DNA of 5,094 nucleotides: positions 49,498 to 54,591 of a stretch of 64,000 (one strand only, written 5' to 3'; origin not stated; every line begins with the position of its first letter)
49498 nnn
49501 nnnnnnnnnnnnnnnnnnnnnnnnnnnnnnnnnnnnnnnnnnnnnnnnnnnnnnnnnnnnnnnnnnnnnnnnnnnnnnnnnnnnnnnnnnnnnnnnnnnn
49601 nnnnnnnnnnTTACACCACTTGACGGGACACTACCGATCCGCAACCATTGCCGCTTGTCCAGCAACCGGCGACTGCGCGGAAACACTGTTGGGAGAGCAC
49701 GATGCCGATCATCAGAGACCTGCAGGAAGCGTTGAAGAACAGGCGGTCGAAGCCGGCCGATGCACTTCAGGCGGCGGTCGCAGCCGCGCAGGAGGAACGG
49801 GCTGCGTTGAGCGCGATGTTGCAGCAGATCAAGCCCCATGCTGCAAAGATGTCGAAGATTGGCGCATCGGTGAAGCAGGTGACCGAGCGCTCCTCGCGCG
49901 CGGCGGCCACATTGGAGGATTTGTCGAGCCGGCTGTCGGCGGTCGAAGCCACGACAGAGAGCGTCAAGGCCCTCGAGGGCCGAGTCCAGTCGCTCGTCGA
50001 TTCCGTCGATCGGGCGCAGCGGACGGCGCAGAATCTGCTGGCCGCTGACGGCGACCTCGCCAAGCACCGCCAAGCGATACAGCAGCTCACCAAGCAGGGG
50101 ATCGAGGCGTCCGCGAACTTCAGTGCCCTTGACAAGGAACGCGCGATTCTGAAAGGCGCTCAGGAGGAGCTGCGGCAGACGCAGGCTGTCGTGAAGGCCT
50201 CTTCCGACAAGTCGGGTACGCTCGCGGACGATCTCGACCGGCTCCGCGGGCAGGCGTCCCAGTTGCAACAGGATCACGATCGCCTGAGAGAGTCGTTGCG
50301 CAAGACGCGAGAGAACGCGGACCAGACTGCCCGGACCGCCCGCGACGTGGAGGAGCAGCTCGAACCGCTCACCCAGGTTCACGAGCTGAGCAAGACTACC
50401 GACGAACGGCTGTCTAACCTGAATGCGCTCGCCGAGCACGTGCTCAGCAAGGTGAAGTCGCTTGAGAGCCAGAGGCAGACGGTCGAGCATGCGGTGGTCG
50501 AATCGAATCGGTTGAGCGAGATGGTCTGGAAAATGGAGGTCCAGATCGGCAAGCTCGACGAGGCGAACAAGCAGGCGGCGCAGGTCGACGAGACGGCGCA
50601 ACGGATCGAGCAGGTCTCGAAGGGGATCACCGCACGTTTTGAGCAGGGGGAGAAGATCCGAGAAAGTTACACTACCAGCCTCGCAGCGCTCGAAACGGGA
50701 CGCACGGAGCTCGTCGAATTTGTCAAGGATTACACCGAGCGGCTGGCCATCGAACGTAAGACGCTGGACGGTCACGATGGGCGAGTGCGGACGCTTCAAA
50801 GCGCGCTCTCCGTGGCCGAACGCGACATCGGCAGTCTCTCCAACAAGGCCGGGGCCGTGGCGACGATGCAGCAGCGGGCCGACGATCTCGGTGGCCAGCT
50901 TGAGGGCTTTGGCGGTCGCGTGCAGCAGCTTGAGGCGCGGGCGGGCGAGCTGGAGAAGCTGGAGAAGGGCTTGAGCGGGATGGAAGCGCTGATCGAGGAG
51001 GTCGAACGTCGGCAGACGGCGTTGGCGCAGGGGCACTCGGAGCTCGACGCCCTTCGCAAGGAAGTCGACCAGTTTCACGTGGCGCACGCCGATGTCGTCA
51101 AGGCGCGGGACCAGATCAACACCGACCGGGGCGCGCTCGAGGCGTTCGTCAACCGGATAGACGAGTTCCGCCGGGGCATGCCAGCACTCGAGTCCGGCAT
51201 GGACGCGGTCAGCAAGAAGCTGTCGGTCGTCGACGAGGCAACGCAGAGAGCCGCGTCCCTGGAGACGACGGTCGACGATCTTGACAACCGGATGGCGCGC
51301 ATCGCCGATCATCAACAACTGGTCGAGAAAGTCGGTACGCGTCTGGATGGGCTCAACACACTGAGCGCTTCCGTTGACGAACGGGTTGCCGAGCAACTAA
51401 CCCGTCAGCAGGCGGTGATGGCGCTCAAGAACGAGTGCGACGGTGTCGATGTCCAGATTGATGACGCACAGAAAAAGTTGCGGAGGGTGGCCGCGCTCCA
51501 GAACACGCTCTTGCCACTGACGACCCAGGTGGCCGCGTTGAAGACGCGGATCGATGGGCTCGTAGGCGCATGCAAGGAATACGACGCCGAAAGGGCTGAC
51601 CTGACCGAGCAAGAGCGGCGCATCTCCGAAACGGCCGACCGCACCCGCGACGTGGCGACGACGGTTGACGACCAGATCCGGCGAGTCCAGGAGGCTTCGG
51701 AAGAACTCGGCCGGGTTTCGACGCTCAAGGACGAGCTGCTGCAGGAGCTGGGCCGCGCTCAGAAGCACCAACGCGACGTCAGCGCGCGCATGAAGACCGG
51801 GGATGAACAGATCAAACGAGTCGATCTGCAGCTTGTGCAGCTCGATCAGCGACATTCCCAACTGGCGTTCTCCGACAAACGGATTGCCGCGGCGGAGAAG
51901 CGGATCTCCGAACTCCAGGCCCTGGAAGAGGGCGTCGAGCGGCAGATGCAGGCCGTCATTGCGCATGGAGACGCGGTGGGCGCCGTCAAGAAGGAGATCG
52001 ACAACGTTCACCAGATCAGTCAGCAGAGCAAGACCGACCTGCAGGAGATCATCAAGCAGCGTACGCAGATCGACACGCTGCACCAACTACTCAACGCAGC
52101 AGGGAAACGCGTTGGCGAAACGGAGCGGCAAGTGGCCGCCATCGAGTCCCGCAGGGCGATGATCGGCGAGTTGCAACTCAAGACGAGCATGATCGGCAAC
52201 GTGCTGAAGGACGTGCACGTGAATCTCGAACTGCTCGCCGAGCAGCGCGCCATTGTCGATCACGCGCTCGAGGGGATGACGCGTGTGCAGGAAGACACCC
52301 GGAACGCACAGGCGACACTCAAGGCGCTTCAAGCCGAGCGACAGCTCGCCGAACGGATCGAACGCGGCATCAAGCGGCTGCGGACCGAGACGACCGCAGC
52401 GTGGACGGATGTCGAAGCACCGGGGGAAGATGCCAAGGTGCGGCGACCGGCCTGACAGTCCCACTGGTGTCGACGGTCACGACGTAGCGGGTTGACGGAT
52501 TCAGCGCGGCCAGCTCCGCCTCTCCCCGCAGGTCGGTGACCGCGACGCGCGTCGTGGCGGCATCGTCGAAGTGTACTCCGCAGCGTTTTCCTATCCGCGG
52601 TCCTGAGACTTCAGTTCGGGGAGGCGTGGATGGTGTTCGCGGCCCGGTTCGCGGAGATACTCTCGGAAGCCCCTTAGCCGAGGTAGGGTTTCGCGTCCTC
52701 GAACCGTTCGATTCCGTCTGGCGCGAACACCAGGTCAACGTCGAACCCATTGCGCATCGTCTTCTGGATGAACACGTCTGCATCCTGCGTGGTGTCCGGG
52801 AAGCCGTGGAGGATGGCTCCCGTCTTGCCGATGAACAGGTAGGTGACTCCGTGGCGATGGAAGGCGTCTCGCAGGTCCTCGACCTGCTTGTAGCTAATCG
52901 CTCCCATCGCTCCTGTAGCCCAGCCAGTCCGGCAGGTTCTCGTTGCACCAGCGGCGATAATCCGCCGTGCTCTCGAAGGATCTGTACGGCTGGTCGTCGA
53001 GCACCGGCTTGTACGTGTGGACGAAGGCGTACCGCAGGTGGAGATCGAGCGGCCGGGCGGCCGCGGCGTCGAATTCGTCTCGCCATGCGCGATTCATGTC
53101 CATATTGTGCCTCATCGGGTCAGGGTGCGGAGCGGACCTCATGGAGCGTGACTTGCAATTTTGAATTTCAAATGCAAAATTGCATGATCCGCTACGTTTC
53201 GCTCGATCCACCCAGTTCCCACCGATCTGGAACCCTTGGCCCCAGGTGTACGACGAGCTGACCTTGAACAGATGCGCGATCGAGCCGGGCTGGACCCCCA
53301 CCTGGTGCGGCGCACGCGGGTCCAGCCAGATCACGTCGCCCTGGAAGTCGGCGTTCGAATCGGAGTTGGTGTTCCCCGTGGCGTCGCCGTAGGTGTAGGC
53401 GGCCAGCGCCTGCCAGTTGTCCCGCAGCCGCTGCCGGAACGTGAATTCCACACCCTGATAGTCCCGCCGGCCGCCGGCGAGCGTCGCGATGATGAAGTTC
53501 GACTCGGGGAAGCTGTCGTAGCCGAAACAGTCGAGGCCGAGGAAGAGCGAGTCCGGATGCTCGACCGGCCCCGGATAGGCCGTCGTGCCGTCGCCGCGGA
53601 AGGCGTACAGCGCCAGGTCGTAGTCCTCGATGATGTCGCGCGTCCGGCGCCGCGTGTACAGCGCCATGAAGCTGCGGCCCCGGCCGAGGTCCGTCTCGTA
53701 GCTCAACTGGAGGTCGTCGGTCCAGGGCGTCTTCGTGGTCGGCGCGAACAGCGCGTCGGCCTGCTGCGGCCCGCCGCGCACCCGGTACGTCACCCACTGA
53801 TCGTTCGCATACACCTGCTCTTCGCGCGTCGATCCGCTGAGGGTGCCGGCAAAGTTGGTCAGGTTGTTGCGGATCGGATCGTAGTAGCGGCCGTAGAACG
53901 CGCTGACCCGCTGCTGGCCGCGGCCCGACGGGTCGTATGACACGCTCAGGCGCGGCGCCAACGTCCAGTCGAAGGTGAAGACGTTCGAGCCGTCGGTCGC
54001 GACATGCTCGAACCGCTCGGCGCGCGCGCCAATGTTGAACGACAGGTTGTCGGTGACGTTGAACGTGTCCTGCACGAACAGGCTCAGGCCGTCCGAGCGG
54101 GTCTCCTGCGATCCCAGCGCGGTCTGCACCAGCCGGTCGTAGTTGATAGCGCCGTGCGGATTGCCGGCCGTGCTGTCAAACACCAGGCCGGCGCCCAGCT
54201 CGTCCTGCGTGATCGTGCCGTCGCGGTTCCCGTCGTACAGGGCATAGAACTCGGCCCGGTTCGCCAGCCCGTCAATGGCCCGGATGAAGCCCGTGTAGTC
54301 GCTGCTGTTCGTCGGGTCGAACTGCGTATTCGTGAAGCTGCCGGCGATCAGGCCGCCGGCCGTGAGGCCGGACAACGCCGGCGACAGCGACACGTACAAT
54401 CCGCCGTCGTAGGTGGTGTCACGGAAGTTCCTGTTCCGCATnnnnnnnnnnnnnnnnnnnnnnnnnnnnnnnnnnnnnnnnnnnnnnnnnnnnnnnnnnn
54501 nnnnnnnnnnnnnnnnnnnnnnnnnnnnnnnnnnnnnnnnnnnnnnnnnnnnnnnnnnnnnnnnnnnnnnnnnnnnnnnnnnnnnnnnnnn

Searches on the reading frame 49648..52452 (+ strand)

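Call 6: search_protein_families(library=pfam, proteins=[window:49648-52452:+], max_evalue=0.01)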
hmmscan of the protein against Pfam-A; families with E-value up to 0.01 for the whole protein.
window:49648-52452:+ (935 aa): 7 families
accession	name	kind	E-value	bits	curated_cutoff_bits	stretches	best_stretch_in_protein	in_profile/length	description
PF10046.14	BLOC1_2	-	7.1e-13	49.2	33.4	0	754-817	20-83/96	Biogenesis of lysosome-related organelles complex-1 subunit 2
PF13851.11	GAS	-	0.00045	20.1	32.3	0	37-106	56-125/200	Growth-arrest specific micro-tubule binding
PF23991.1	DUF7310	-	0.00062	20.6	40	1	74-127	24-77/83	Coiled-coil region of unknown function (DUF7310)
PF10157.14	BORCS6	-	0.0013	19.3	35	0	83-150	21-89/101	BLOC-1-related complex sub-unit 6 C-terminal helix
PF05557.18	MAD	-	0.003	16.5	30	1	403-576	28-206/661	Mitotic checkpoint protein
PF00261.25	Tropomyosin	-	0.0034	17.3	38.6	0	301-474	62-240/242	Tropomyosin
PF20663.3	COG4_N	-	0.0054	17.2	27.3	0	233-282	3-52/107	Conserved oligomeric Golgi complex subunit 4, N-terminal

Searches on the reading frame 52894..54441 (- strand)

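Call 6: search_protein_families(library=pfam, proteins=[window:52894-54441:-], max_evalue=0.01)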
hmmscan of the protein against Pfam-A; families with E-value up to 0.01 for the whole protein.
window:52894-54441:- (515 aa): 3 families
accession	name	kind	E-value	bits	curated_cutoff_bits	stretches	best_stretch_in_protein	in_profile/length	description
PF25183.1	OMP_b-brl_4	-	9.7e-16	57.8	30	2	158-406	435-685/838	Outer membrane beta barrel domain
PF00593.30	TonB_dep_Rec_b-barrel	-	9e-07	29.5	27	1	9-415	61-397/436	TonB dependent receptor-like, beta-barrel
PF13405.12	EF-hand_6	-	0.006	16.7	25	0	65-86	5-26/30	EF-hand domain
